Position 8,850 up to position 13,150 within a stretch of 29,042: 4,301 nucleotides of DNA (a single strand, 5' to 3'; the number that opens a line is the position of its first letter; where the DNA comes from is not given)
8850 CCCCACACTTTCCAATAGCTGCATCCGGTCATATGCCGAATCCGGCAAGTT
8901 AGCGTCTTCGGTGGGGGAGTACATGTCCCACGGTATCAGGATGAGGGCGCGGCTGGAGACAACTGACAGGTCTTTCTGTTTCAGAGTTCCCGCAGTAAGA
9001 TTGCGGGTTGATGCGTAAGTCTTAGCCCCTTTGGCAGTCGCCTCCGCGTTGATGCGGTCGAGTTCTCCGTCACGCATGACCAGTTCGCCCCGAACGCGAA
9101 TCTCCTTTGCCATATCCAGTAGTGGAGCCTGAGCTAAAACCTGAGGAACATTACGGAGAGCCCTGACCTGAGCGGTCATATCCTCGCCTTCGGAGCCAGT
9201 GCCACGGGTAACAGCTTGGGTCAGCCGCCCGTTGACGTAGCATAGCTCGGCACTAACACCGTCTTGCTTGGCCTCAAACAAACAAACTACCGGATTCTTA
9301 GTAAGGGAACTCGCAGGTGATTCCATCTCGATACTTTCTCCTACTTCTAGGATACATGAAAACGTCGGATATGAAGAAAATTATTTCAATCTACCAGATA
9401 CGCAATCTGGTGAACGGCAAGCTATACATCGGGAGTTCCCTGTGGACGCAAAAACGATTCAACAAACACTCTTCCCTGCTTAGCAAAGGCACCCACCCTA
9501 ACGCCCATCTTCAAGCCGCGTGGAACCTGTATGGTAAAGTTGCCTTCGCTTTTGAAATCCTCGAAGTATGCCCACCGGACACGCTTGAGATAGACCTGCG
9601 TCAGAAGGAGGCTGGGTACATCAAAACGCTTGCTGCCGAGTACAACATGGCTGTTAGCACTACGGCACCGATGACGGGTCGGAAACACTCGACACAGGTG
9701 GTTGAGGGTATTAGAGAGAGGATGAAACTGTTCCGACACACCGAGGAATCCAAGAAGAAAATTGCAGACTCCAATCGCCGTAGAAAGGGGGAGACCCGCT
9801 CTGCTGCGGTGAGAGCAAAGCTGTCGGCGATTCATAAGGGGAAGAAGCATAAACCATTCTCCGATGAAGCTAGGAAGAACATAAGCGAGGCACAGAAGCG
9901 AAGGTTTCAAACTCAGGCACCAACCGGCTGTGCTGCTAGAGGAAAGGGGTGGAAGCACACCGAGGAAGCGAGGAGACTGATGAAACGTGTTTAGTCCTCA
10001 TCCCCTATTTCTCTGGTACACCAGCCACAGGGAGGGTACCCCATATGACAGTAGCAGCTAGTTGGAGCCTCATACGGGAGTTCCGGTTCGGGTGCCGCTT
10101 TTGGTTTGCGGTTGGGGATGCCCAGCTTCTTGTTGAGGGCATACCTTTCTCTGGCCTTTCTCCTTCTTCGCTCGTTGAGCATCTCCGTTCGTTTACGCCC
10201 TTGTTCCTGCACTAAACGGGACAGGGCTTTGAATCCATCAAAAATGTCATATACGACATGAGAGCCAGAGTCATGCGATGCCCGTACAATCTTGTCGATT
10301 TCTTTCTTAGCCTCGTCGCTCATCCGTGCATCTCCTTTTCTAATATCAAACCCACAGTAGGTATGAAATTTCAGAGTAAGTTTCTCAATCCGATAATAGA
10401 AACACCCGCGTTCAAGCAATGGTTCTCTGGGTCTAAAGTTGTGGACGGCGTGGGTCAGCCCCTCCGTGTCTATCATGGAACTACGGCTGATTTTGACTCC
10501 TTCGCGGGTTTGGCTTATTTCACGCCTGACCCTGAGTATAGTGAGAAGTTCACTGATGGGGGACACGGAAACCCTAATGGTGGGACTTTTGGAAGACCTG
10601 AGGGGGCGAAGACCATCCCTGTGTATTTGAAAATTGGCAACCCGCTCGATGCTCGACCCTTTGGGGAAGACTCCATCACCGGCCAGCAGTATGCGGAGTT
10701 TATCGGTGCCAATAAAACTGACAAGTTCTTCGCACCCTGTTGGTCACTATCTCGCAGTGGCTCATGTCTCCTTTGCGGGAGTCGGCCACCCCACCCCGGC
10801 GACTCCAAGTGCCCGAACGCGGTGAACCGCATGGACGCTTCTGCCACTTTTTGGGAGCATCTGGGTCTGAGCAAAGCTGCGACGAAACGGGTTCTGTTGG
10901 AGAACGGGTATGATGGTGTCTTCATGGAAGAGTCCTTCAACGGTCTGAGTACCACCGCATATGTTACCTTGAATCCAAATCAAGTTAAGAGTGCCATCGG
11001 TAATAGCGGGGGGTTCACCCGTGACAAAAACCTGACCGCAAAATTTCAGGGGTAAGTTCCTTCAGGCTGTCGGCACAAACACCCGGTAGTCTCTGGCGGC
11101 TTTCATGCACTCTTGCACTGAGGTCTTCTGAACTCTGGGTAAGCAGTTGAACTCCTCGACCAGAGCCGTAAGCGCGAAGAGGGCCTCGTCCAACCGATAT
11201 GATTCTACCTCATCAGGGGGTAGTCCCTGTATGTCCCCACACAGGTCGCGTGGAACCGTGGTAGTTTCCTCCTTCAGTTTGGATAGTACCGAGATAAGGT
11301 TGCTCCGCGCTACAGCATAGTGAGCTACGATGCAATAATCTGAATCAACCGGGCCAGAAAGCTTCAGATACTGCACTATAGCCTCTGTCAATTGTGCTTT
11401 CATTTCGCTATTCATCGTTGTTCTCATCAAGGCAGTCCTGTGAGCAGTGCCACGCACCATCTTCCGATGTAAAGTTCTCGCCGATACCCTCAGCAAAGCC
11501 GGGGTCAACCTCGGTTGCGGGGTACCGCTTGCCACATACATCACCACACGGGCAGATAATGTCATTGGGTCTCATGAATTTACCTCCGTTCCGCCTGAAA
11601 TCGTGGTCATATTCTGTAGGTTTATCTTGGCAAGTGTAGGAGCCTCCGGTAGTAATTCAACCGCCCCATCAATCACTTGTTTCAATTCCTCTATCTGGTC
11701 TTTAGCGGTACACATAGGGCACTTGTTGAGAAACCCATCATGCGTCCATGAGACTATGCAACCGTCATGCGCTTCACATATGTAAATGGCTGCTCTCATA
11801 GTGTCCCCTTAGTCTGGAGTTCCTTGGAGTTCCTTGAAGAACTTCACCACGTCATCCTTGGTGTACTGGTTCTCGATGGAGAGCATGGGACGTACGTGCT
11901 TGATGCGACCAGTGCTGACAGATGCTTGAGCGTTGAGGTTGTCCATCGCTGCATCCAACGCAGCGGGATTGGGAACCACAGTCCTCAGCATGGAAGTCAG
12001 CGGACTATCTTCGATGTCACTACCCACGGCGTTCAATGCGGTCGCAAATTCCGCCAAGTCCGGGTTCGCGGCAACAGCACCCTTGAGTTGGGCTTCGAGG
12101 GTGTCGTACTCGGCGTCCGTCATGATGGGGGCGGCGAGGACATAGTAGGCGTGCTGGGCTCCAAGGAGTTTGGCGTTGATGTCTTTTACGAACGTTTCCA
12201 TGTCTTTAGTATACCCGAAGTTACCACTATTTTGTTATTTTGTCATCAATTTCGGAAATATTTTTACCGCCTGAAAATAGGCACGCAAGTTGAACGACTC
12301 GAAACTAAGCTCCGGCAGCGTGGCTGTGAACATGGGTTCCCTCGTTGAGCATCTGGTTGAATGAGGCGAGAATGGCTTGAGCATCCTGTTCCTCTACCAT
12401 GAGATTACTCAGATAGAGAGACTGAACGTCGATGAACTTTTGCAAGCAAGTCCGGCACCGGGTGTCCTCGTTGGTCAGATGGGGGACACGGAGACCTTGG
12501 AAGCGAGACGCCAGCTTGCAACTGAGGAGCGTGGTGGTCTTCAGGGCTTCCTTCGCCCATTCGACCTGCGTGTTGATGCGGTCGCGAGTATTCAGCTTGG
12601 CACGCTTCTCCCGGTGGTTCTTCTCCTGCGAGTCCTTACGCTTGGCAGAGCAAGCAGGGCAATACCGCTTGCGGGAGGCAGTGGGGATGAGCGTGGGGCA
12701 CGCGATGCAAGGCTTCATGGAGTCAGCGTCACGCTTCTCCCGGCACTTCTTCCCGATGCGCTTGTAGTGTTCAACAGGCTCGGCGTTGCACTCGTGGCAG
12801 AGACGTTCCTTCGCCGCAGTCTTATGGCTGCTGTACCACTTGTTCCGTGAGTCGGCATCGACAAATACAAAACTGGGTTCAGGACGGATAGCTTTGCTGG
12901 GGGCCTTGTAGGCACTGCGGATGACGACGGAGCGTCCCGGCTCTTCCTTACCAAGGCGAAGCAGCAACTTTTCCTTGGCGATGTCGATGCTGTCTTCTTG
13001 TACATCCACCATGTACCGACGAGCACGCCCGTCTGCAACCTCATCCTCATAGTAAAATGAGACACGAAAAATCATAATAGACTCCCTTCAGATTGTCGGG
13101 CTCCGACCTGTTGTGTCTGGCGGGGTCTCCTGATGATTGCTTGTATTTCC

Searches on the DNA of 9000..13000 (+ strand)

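Call 8: search_dna_similar(query=window:9000-13000:+, collection=phages, mode=near, max_rows=15)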
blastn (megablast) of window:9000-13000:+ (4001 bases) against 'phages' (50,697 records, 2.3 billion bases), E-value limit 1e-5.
No match.

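Call 81: search_rna_families(source=window, start=9000, end=12400, threshold=evalue, max_evalue=1)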
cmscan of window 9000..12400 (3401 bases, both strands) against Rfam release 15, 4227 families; matches with E-value up to 1: 1.
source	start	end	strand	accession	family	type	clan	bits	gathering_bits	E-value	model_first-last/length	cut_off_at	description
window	9848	9980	-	RF02174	SMAD5-AS1_2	Gene; lncRNA;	-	18.8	50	0.17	1-129/129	no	SMAD5 antisense RNA 1 conserved region 2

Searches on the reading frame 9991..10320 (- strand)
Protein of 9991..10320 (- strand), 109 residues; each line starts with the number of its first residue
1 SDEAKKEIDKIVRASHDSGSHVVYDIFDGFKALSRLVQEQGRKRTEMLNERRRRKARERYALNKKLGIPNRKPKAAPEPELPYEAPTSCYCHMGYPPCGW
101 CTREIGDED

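Call 3: search_protein_families(library=pfam, proteins=[window:9991-10320:-], max_evalue=1)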
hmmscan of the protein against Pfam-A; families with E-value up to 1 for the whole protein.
window:9991-10320:- (109 aa): 2 families
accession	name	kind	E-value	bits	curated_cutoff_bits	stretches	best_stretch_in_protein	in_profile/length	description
PF23989.1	PilB3_C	-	0.042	14.4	27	1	33-65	13-45/83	PilB3-like, C-terminal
PF04293.20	SpoVR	-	0.12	11.5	27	1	4-63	131-191/407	SpoVR like protein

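Call 4: search_protein_families(library=phrogs, proteins=[window:9991-10320:-], max_evalue=0.01)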
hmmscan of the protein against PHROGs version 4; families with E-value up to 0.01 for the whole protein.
window:9991-10320:- (109 aa): 0 families

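Call 46: find_homologous_proteins(query=window:9991-10320:-, max_evalue=0.01)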
Query window:9991-10320:- (109 aa): 13 proteins with E <= 0.01 among 21 candidates.
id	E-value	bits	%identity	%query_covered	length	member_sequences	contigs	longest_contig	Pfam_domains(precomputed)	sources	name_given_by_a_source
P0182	1.3e-69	249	100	100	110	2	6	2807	-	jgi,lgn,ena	jgi:hypothetical protein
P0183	1.5e-47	178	72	100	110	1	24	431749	-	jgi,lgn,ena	jgi:hypothetical protein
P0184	4.5e-37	144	63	98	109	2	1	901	-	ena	-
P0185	9.4e-37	143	62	100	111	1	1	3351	-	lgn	-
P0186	4.8e-36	141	65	99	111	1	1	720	-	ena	-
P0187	9.6e-32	127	57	95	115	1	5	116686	-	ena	-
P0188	3.2e-30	122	56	96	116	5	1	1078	-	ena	-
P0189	2.4e-29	120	61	88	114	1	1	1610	-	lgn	-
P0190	1.8e-27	113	55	95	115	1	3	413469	-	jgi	jgi:hypothetical protein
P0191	1.6e-24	104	49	99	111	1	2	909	-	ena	-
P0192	2.0e-23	100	51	77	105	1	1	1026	-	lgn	-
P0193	4.3e-21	93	43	93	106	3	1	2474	-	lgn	-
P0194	1.4e-14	72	35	83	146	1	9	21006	-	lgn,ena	-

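Call 47: find_encoding_contigs(protein=P0183, flank=8000, max_places=4)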
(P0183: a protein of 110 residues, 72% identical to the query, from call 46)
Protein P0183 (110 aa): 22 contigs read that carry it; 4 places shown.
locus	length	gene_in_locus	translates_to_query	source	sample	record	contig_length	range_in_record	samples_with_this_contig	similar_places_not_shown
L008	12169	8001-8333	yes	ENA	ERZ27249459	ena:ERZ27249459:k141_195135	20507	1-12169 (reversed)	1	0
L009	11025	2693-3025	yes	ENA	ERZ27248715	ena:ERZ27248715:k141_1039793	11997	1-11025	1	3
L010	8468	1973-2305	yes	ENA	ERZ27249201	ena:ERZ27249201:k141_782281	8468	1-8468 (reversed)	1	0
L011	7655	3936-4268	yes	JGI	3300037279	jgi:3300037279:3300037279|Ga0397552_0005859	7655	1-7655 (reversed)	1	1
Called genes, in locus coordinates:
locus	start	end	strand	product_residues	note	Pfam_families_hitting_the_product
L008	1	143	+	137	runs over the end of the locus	PF07719:TPR_2 (faint), PF13428:TPR_14 (faint), PF13414:TPR_11 (faint)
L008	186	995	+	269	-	PF01068:DNA_ligase_A_M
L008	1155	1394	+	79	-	-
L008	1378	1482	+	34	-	-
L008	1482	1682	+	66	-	-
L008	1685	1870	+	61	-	-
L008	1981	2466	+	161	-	PF06941:NT5C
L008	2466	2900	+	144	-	PF24875:DUF7736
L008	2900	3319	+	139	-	-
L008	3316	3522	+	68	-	-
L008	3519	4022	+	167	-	-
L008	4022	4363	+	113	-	-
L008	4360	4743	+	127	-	-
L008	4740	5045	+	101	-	-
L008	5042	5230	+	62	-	-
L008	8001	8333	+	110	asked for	-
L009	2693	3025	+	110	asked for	-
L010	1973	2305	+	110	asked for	-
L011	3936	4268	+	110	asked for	-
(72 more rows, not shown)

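Call 48: find_encoding_contigs(protein=P0190, flank=8000, max_places=2)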
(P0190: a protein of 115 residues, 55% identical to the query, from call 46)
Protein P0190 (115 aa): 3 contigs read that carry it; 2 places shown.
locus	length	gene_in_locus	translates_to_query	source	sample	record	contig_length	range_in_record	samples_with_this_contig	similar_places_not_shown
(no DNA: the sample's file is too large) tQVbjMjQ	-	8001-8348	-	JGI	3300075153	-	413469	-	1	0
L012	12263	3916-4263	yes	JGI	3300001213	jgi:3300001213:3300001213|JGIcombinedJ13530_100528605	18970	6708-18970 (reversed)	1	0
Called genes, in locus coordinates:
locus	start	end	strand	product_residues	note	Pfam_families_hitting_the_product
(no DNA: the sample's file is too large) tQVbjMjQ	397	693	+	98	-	-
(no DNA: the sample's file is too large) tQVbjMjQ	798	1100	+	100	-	-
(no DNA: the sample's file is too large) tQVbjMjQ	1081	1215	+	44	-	-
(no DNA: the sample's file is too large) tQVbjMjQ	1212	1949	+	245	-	PF00149:Metallophos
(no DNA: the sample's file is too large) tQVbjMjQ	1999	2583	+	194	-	-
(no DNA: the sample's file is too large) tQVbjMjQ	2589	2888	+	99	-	-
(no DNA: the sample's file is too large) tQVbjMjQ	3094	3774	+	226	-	-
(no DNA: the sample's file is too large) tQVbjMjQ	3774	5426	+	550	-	-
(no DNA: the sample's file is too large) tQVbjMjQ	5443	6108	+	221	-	-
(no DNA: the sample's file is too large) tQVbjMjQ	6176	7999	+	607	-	PF00270:DEAD (weak), PF04851:ResIII, PF13307:Helicase_C_2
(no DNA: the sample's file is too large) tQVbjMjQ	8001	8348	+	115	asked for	-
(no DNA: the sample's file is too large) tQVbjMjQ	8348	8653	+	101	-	-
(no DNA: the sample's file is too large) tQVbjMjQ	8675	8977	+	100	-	-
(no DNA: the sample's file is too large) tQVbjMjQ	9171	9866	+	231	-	-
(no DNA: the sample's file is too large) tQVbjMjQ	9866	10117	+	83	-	-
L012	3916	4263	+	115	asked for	-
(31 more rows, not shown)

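Call 66: search_protein_families(library=ncbifam, proteins=[window:9991-10320:-], max_evalue=0.1)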
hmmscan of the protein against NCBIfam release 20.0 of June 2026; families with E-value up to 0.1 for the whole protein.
window:9991-10320:- (109 aa): 0 families

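Call 67: search_protein_families(library=padloc, proteins=[window:9991-10320:-], max_evalue=0.1)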
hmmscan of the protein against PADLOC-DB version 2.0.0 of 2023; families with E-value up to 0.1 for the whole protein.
window:9991-10320:- (109 aa): 0 families
